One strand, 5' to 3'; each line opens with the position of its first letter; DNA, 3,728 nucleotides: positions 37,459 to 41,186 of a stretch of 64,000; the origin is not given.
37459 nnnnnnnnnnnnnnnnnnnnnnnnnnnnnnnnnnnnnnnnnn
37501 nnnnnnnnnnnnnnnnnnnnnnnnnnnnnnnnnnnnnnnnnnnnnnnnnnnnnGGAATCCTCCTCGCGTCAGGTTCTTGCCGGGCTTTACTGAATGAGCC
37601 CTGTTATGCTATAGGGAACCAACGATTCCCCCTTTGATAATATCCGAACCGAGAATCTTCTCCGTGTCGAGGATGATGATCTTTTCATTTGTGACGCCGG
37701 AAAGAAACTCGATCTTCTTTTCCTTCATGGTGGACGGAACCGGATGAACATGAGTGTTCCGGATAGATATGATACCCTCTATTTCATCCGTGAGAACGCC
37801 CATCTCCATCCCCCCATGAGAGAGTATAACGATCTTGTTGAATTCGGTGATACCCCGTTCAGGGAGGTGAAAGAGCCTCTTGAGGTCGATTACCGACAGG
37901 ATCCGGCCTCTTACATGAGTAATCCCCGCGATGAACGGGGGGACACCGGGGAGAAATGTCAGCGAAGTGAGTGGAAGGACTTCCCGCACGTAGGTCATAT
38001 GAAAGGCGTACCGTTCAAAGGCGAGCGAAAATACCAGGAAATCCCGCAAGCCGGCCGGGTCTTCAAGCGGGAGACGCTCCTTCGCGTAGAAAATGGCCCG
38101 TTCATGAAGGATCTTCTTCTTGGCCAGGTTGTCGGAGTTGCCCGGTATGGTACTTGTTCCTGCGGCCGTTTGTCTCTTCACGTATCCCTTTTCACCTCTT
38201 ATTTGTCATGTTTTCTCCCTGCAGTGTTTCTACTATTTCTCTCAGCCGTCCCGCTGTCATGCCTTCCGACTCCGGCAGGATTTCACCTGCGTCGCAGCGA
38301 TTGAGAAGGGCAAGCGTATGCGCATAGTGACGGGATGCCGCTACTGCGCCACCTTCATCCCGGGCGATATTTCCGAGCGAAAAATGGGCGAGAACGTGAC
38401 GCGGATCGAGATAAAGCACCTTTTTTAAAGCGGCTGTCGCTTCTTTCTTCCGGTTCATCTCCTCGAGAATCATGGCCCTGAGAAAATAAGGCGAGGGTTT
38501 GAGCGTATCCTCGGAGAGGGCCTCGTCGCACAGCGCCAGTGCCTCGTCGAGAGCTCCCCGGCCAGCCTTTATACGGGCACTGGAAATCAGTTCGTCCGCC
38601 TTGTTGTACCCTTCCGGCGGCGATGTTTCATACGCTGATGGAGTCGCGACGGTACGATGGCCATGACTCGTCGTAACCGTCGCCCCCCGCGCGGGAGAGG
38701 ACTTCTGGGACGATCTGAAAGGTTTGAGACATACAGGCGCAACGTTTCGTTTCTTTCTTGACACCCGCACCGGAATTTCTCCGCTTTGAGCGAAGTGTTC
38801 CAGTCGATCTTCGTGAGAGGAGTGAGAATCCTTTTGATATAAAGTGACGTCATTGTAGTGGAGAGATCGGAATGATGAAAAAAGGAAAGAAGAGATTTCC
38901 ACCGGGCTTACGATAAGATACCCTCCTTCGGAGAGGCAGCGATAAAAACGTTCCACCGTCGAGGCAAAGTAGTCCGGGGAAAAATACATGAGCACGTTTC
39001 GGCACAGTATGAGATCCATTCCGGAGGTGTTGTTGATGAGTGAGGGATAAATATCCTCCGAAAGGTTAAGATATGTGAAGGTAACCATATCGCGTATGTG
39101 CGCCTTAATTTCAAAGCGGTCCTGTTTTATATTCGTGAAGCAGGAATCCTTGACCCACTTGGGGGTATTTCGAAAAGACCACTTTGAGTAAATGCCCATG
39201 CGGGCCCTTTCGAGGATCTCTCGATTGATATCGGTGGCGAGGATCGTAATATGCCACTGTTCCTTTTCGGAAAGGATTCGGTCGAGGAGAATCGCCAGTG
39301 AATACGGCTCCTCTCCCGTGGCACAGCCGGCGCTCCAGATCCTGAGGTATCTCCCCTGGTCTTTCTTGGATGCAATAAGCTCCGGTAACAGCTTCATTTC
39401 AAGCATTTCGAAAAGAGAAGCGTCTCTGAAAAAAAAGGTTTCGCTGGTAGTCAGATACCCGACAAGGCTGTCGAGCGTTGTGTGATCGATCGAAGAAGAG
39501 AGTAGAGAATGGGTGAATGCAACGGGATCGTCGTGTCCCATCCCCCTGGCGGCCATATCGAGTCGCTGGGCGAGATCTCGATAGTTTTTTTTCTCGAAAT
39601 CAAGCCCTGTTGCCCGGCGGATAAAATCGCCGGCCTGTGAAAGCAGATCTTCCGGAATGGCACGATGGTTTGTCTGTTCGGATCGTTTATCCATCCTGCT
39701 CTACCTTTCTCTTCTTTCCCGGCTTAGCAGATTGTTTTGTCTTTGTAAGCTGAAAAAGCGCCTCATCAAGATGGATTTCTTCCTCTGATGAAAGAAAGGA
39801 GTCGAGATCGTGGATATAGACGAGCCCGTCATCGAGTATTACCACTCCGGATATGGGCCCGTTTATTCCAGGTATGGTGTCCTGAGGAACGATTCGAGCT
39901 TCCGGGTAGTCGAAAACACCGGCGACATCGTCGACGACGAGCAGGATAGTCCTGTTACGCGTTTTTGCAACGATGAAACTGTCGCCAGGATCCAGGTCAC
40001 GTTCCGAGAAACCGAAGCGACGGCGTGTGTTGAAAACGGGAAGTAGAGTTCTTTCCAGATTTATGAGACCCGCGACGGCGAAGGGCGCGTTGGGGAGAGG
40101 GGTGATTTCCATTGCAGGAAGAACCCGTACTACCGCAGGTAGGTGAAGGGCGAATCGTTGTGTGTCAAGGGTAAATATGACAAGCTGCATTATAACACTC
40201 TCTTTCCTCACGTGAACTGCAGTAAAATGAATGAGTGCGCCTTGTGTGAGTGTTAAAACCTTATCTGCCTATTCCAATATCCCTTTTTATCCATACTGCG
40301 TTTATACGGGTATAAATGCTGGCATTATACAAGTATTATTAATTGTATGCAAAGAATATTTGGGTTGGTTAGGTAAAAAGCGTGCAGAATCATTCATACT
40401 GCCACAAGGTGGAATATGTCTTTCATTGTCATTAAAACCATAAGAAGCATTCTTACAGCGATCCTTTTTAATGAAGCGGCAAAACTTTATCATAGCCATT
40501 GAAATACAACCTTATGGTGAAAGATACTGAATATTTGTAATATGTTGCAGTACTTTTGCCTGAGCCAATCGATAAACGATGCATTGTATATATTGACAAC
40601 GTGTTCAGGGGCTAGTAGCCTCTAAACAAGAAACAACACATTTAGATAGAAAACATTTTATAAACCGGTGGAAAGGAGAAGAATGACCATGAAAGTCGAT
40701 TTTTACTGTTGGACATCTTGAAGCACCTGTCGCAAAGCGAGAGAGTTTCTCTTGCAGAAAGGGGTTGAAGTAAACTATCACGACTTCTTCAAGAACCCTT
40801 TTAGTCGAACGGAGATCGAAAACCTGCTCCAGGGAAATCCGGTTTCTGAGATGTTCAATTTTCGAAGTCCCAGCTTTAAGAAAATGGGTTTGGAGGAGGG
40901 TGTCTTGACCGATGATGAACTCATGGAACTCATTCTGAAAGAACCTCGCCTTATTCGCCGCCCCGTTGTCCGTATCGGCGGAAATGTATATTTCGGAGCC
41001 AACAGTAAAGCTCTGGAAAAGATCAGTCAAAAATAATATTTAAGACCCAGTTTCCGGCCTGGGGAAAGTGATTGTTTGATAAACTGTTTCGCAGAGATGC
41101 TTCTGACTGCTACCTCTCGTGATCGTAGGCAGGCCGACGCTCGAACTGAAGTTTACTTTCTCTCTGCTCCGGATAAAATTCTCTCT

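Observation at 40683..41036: In-frame UGA restores the missing redox motif of an ArsC/Spx-family protein: probable UxxC selenoprotein with a SECIS-like hairpin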

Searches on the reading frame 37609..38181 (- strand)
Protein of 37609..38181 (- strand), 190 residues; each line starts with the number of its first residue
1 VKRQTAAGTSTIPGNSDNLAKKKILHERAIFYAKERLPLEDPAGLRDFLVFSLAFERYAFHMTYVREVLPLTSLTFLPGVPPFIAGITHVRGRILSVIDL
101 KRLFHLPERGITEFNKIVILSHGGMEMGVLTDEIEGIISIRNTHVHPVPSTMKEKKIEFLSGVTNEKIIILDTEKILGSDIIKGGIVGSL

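Call 34: search_protein_families(library=pfam, proteins=[window:37609-38181:-], max_evalue=0.00001)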
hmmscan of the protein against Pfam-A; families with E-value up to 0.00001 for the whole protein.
window:37609-38181:- (190 aa): 1 family
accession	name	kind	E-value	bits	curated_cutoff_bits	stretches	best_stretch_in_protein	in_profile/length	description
PF01584.24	CheW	-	5.8e-30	104.1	23.5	1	48-178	2-135/138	CheW-like domain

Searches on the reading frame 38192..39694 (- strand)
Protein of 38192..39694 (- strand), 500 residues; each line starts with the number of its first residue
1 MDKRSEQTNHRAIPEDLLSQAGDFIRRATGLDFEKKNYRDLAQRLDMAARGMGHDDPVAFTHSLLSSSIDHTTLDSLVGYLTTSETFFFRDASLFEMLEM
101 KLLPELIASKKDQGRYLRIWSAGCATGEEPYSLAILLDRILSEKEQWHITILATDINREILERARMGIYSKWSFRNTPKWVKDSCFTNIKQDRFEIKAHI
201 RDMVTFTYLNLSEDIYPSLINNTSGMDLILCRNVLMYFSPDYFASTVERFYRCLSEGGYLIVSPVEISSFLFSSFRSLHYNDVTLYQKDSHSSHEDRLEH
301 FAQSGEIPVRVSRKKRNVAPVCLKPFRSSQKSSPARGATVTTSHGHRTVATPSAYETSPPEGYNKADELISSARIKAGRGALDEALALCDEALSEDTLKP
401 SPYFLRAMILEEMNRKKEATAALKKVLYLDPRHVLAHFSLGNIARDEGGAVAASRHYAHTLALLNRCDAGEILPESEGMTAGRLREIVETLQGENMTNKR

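Call 34: search_protein_families(library=pfam, proteins=[window:38192-39694:-], max_evalue=0.00001)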
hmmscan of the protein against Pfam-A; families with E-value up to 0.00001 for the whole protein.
window:38192-39694:- (500 aa): 1 family
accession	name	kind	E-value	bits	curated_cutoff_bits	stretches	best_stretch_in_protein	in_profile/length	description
PF01739.24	CheR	-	2.6e-47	161.3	27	1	85-262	2-173/195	CheR methyltransferase, SAM binding domain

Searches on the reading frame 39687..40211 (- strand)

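Call 34: search_protein_families(library=pfam, proteins=[window:39687-40211:-], max_evalue=0.00001)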
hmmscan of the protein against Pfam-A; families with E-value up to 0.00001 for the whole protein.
window:39687-40211:- (174 aa): 1 family
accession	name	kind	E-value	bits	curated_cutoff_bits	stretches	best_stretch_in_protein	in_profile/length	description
PF01584.24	CheW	-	8.4e-26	90.7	23.5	1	9-143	1-137/138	CheW-like domain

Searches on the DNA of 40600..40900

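Call 48: search_rna_families(source=window, start=40600, end=40900, threshold=evalue, max_evalue=10)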
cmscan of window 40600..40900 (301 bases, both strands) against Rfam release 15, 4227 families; matches with E-value up to 10: 1.
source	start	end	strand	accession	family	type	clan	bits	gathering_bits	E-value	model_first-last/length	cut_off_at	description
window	40624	40702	+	RF00351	snoR20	Gene; snRNA; snoRNA; CD-box;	-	21.6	43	1.1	1-90/90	no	Small nucleolar RNA R20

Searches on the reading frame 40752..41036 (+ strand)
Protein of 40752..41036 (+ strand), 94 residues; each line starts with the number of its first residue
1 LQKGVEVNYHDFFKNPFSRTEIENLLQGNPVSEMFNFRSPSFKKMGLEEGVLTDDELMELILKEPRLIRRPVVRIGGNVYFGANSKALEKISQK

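Call 22: find_encoding_contigs(protein=window:40752-41036:+, flank=1000, max_places=3)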
Protein window:40752-41036:+ (94 aa): no gene with exactly this product is on record in the collection.
